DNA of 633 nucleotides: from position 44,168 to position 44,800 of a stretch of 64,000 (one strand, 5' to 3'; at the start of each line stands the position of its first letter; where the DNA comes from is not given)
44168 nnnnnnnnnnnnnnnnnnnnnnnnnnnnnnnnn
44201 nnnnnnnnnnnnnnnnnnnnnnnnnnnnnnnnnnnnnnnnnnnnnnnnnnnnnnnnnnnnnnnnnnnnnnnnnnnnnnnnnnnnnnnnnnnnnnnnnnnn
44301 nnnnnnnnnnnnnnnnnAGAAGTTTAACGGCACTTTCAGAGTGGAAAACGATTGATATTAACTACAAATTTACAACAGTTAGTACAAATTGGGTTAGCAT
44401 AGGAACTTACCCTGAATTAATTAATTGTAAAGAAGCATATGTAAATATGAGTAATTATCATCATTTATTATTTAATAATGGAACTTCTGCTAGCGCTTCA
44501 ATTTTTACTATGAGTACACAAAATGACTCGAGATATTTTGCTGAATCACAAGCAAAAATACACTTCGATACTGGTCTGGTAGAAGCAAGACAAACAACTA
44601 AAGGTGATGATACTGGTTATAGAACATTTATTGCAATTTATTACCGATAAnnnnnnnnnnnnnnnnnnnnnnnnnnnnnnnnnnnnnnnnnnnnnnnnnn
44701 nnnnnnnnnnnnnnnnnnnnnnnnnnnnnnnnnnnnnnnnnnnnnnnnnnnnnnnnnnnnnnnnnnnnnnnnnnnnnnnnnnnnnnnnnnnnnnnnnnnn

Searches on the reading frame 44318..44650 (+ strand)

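Call 60: search_protein_families(library=pfam, proteins=[window:44318-44650:+], max_evalue=0.1)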
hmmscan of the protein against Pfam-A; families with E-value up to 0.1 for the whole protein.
window:44318-44650:+ (110 aa): 1 family
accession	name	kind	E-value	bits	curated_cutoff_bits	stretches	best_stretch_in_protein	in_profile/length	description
PF01688.23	Herpes_gI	-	0.052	13.9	27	1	33-100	67-133/155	Alphaherpesvirus glycoprotein I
